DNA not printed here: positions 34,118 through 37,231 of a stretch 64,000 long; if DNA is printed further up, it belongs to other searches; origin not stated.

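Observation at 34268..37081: Single 937-aa polypeptide joins the Alg44 co-polymerase architecture to an AlgL-type lyase domain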

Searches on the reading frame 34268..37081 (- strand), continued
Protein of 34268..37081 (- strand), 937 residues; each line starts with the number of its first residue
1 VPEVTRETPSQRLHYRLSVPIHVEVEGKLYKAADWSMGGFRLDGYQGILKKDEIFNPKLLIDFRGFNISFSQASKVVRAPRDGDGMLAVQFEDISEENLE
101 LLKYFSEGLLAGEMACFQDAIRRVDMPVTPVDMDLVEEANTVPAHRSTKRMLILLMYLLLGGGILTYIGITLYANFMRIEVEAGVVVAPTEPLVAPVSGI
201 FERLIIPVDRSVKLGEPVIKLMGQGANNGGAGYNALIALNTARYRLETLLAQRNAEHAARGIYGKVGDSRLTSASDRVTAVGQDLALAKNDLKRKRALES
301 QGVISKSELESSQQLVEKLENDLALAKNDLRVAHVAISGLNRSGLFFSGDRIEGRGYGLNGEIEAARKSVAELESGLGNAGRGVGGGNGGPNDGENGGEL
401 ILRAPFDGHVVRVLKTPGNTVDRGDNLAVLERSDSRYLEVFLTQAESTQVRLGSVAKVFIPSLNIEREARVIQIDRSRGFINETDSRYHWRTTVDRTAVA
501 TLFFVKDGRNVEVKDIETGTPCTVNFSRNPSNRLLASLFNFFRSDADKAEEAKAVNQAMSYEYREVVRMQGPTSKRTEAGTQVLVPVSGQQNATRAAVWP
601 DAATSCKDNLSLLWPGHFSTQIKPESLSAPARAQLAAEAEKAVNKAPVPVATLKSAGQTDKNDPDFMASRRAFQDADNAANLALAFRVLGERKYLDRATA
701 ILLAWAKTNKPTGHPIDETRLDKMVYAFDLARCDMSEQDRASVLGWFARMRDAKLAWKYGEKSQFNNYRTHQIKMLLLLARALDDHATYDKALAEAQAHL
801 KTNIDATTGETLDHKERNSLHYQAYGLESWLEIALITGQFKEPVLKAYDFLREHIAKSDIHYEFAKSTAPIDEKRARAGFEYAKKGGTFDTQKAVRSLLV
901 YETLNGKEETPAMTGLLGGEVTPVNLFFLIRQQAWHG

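Call 60: find_encoding_contigs(protein=P0007, flank=10000, max_places=1)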
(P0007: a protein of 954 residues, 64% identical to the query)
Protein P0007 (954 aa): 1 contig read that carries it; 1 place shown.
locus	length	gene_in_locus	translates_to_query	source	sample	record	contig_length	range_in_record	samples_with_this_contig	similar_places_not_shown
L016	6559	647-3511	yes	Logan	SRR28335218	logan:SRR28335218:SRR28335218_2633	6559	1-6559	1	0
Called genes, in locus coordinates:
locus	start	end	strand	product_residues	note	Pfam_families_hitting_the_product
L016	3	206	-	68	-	?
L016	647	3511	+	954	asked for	PF05426:Alginate_lyase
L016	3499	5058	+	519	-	PF13641:Glyco_tranf_2_3, PF13632:Glyco_trans_2_3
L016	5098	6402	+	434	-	PF03721:UDPG_MGDP_dh_N, PF00984:UDPG_MGDP_dh, PF03720:UDPG_MGDP_dh_C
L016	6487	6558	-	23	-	?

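Call 70: predict_structure(alignment_id=A2)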
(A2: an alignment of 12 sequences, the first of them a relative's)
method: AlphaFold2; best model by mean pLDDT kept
length: 937 residues; sequences in the alignment: 12
mean_pLDDT: 63.9   pTM: 0.41
mean pLDDT of the five models: 63.9, 59.3, 58.3, 57.8, 56.4
residues with pLDDT >= 90: 79; 70-90: 311; 50-70: 298; < 50: 249
segments of 3 or more residues with pLDDT < 50: 1-18, 109-151, 167-178, 225-232, 339-358, 378-398, 478-494, 528-598, 651-660, 816-818, 868-887
pLDDT, mean of each block of 10 residues (from residue 1): 30 41 80 72 79 83 64 81 72 68 56 36 29 27 40 55 49 41 60 62 63 66 50 58 66 58 58 79 87 83 78 84 77 57 39 44 63 56 34 42 63 58 62 64 66 69 71 58 37 53 66 63 58 38 41 35 22 25 24 38 77 76 86 91 75 42 60 81 92 93 85 67 90 91 92 79 62 89 90 88 81 57 78 87 89 82 58 43 45 82 86 74 82 81
secondary structure, 60 per line:
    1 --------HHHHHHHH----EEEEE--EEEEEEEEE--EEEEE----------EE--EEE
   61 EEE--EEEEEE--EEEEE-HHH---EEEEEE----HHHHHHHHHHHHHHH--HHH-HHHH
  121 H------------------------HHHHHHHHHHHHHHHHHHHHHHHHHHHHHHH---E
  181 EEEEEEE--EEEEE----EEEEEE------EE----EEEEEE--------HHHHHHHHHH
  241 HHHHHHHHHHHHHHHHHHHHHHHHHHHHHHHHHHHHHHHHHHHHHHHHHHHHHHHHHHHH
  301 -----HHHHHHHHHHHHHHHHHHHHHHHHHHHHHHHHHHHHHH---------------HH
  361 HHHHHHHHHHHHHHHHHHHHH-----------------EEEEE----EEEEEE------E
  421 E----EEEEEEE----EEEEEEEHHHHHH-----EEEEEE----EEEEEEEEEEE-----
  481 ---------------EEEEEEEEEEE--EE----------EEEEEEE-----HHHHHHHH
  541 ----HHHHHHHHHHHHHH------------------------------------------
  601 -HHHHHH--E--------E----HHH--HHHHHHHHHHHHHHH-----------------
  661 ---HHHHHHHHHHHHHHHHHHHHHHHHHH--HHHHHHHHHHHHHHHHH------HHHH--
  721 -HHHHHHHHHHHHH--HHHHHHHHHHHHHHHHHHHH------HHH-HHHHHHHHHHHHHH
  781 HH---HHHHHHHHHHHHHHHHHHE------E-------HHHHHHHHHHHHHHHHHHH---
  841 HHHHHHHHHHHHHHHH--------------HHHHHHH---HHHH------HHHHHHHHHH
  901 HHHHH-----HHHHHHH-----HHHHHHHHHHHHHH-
elements in order (helices of 4 or more, strands of 3 or more residues): H9-16 E21-25 E28-36 E39-43 E58-63 E66-71 E74-78 E86-91 H96-110 H117-121 H146-176 E180-187 E190-194 E199-204 E217-222 H231-300 H306-343 H359-381 E399-403 E408-413 E426-432 E437-443 H444-449 E455-460 E465-475 E496-506 E521-527 H533-540 H545-558 H602-607 H629-643 H664-689 H692-708 H715-718 H722-734 H737-756 H767-782 H786-803 H819-837 H841-856 H871-877 H881-884 H891-905 H911-917 H923-936

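Call 78: search_protein_families(library=pfam, proteins=[L009:5830-6939:+, L009:7255-8490:+, L009:8588-9913:+, L009:12108-14258:+, L009:14293-16167:+, L009:16262-18145:+, L009:18173-19258:+, L009:19273-20475:+], max_evalue=0.001)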
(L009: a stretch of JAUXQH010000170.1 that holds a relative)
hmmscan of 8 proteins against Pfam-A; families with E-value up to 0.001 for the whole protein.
L009:5830-6939:+ (369 aa): 2 families
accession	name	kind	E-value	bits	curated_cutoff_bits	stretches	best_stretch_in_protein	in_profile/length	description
PF08787.18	Alginate_lyase2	-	5.4e-43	147.8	29.7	1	157-368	1-225/225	Alginate lyase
PF11617.13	Cu-binding_MopE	-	6.1e-14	52.4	27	2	106-135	1-30/30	Putative metal-binding motif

L009:7255-8490:+ (411 aa): 1 family
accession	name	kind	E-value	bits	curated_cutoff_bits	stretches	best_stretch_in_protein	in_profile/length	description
PF07221.17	GlcNAc_2-epim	-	7e-60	203.5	23.4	1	32-366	1-346/347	N-acylglucosamine 2-epimerase (GlcNAc 2-epimerase)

L009:8588-9913:+ (441 aa): 3 families
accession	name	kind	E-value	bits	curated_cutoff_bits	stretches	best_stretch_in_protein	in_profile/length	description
PF03721.20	UDPG_MGDP_dh_N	-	7.7e-47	159.7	27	1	12-195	2-182/187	UDP-glucose/GDP-mannose dehydrogenase family, NAD binding domain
PF00984.24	UDPG_MGDP_dh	-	1.8e-26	92.5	25.4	1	216-308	3-93/94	UDP-glucose/GDP-mannose dehydrogenase family, central domain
PF03720.21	UDPG_MGDP_dh_C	-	5.9e-12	46.3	30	1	329-399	3-68/103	UDP-glucose/GDP-mannose dehydrogenase family, UDP binding domain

L009:12108-14258:+ (716 aa): 2 families
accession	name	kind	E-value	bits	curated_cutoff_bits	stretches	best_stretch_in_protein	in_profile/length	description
PF13641.12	Glyco_tranf_2_3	-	1.4e-31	110.8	27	1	291-546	1-230/230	Glycosyltransferase like family 2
PF13632.12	Glyco_trans_2_3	-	5.5e-11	43.1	27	1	388-605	2-195/198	Glycosyl transferase family group 2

L009:14293-16167:+ (624 aa): 2 families
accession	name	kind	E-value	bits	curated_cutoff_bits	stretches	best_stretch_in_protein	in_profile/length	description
PF13229.12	Beta_helix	-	1.7e-24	86.6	25.9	3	277-378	52-153/158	Right handed beta helix region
PF05048.19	NosD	-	1.3e-20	74.2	23.6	2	201-329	38-162/212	Periplasmic copper-binding protein (NosD)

L009:16262-18145:+ (627 aa): 2 families
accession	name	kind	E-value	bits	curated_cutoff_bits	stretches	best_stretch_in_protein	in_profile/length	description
PF05048.19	NosD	-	2.8e-32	112.3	23.6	4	321-457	48-172/212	Periplasmic copper-binding protein (NosD)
PF13229.12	Beta_helix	-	8.8e-25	87.6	25.9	3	270-394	30-153/158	Right handed beta helix region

L009:18173-19258:+ (361 aa): 3 families
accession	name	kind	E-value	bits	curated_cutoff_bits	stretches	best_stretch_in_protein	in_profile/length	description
PF00483.29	NTP_transferase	-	1e-39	137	21.2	1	27-286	2-238/245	Nucleotidyl transferase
PF22640.1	ManC_GMP_beta-helix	-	9.9e-15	54.6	27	1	299-351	2-54/55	MannoseP isomerase/GMP-like beta-helix domain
PF12804.13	NTP_transf_3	-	6.8e-11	43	27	1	27-151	1-117/160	MobA-like NTP transferase domain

L009:19273-20475:+ (400 aa): 1 family
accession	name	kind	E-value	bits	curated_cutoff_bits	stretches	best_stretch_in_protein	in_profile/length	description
PF08757.17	CotH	-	2.3e-27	96.8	23.8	1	106-305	7-217/322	CotH kinase protein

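Call 80: find_encoding_contigs(protein=P0002, flank=10000, max_places=1)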
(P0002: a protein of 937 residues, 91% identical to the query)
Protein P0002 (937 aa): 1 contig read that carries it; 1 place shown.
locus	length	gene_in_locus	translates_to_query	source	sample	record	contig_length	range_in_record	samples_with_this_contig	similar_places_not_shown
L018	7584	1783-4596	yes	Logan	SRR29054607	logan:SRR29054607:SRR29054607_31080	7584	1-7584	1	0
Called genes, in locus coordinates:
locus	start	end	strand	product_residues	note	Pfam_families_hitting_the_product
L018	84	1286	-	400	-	PF03594:BenE, PF16983:MFS_MOT1 (faint)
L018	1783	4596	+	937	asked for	PF05426:Alginate_lyase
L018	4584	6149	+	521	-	PF13641:Glyco_tranf_2_3, PF13632:Glyco_trans_2_3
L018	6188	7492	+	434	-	PF03721:UDPG_MGDP_dh_N, PF00984:UDPG_MGDP_dh, PF03720:UDPG_MGDP_dh_C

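Call 92: find_related_loci(query=A4, collection=metagenome_contigs, flank=8000)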
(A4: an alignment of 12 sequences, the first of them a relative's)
Query A4 (937 aa) in metagenome_contigs; peptide patterns used: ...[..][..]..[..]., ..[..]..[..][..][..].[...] (x = any residue, [..] = any of these).
344 stretches matched a pattern; 200 encode a relative of the query (tblastn E <= 1e-3); the best 80 are kept; 80 distinct loci.
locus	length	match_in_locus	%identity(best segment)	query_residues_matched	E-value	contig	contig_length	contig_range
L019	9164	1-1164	89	557-937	0e+0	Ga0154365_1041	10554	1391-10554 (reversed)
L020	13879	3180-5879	32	4-935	5e-140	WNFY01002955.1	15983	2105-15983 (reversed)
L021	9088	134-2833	32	4-935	9e-140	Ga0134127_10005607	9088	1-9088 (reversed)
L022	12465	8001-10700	32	4-935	5e-139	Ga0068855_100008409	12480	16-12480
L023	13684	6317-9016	32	4-935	5e-138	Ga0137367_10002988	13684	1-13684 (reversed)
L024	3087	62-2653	32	4-935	1e-142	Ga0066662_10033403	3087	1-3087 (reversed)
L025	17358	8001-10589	30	4-935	1e-127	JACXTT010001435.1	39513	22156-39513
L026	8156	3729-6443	31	4-935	3e-122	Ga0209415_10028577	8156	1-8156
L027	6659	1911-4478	30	4-936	1e-120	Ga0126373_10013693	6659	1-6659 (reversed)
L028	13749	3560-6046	31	4-907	7e-120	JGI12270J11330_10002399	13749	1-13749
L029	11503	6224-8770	28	7-931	4e-113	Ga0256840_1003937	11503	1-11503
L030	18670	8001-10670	31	4-936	4e-111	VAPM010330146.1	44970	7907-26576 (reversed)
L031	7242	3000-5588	29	4-936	9e-109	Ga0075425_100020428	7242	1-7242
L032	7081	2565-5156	30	4-937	2e-108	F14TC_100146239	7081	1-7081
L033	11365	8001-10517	29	7-905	2e-103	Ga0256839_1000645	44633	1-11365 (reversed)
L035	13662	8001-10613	29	7-936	2e-100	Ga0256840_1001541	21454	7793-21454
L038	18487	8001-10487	31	4-907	8e-120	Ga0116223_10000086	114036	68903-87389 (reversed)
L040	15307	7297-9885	29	4-936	7e-108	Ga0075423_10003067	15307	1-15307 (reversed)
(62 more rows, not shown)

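Call 95: search_protein_families(library=pfam, proteins=[L038:716-3196:-, L038:3310-5175:+, L025:12119-13225:-, L025:13329-14321:+, L025:14867-16693:-, L025:1753-3222:+, L040:12055-13752:+, L040:2313-3935:-, L035:5489-7765:-, L035:12570-13541:-], max_evalue=0.0001)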
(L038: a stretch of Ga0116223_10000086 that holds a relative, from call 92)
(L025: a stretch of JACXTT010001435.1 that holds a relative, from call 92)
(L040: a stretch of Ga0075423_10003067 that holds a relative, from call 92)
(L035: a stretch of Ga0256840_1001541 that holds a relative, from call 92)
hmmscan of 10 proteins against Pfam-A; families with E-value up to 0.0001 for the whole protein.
L038:716-3196:- (826 aa): 8 families
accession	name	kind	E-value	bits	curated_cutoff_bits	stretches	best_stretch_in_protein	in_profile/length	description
PF18565.7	Glyco_hydro2_C5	-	2.5e-32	111.2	32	1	719-819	2-101/103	Glycoside hydrolase family 2 C-terminal domain 5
PF02836.23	Glyco_hydro_2_C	-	5.3e-30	105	21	1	306-489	5-186/302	Glycosyl hydrolases family 2, TIM barrel domain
PF16355.11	DUF4982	-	3.5e-24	84.9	23.9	1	629-705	1-61/61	Domain of unknown function (DUF4982)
PF02837.24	Glyco_hydro_2_N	-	1.3e-20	74.4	28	1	37-182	4-165/169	Glycosyl hydrolases family 2, sugar binding domain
PF00703.27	Glyco_hydro_2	-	1.3e-19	71.4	23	1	195-299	5-109/109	Glycosyl hydrolases family 2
PF09134.16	Invasin_D3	-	4.3e-06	27.6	33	1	720-772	7-59/98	Invasin, domain 3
PF22666.2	Glyco_hydro_2_N2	-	2.8e-05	24.7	27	1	94-163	51-119/167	Glycosyl hydrolase 2 galactose-binding domain-like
PF21467.3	BetaGal_gal-bd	-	7.3e-05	23.3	27.3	0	94-131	3-38/62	Beta-galactosidase, galactose-binding domain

L038:3310-5175:+ (621 aa): 6 families
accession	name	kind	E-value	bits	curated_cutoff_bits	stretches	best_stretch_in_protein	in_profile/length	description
PF02754.22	CCG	-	9.2e-27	93.4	20.6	2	502-588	1-85/85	Cysteine-rich domain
PF13534.11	Fer4_17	-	2.8e-09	37.8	22.2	1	248-318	2-60/61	4Fe-4S dicluster domain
PF13187.11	Fer4_9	-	9.6e-09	35.6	27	1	248-317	2-50/52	4Fe-4S dicluster domain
PF13183.11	Fer4_8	-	2.5e-08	34.8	27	1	245-318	2-68/68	4Fe-4S dicluster domain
PF13237.11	Fer4_10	-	2.6e-07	30.9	25.5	1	245-315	6-53/53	4Fe-4S dicluster domain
PF13484.11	Fer4_16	-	3.9e-05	24.8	30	0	248-266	2-20/66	4Fe-4S double cluster binding domain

L025:12119-13225:- (368 aa): 2 families
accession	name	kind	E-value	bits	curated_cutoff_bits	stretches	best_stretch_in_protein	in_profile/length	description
PF07719.23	TPR_2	-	4e-05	23.9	27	0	77-101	9-33/34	Tetratricopeptide repeat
PF13424.12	TPR_12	-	4.7e-05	23.9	30.1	0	319-351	5-37/77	Tetratricopeptide repeat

L025:13329-14321:+ (330 aa): 2 families
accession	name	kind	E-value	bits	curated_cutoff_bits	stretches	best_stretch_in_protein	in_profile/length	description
PF00034.26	Cytochrom_C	-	5.6e-10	40.8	21.3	0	260-324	11-85/90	Cytochrome c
PF13442.11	Cytochrome_CBB3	-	9.6e-06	26.3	27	0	259-324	12-67/68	Cytochrome C oxidase, cbb3-type, subunit III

L025:14867-16693:- (608 aa): 3 families
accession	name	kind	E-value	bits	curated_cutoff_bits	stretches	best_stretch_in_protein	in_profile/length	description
PF00561.26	Abhydrolase_1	-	1.6e-12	48.1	25.8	1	100-273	1-108/245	alpha/beta hydrolase fold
PF12697.13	Abhydrolase_6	-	6e-11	43.8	26.3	1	102-400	1-215/217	Alpha/beta hydrolase family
PF12146.15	Hydrolase_4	-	1.1e-05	25.3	27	0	233-272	75-114/239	Serine aminopeptidase, S33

L025:1753-3222:+ (489 aa): 1 family
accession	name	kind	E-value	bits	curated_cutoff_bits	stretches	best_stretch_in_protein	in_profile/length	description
PF00034.26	Cytochrom_C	-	1.1e-05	27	21.3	0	353-369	3-18/90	Cytochrome c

L040:12055-13752:+ (565 aa): 8 families
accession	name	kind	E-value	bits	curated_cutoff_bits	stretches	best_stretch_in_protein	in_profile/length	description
PF08447.18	PAS_3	-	2.3e-34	117.9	25.6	2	57-140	4-89/89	PAS fold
PF08448.16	PAS_4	-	2.6e-28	98.9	23.1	2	39-146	2-108/110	PAS fold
PF02518.31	HATPase_c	-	7e-25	88.1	26.4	1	453-562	2-109/111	Histidine kinase-, DNA gyrase B-, and HSP90-like ATPase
PF13426.13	PAS_9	-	7.4e-22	78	27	2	46-145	5-103/103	PAS domain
PF00989.32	PAS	-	8.4e-17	61.7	22.6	2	33-143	2-113/113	PAS fold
PF00512.31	HisKA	-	6.4e-15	55.4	26.9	1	343-409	2-65/66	His Kinase A (phospho-acceptor) domain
PF13188.13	PAS_8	-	1.2e-09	38.2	21.8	0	33-85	2-55/65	PAS domain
PF08348.17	PAS_6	-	8.1e-05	22.9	27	0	237-276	74-113/115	YheO-like PAS domain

L040:2313-3935:- (540 aa): 2 families
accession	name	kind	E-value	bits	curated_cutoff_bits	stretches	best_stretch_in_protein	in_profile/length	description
PF02310.24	B12-binding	-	2.6e-24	85.8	32.1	1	41-155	6-118/121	B12 binding domain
PF04055.27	Radical_SAM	-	3.2e-18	66.9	29.5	1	217-376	1-165/166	Radical SAM superfamily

L035:5489-7765:- (758 aa): 5 families
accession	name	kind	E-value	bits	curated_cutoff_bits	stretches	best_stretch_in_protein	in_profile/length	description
PF00773.25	RNB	-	4.4e-111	371.7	29.3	1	262-593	1-322/326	RNB domain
PF17876.7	CSD2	-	3.5e-34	117.1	26.2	1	166-240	1-74/74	Cold shock domain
PF08206.17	OB_RNB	-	9.6e-27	92.9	24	1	89-146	1-58/58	Ribonuclease B OB domain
PF00575.29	S1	-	4.8e-13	49.7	22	1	642-724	2-72/74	S1 RNA binding domain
PF08461.16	HTH_12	-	4.2e-05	23.8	21.4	1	26-74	3-50/66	Ribonuclease R winged-helix domain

L035:12570-13541:- (323 aa): 0 families
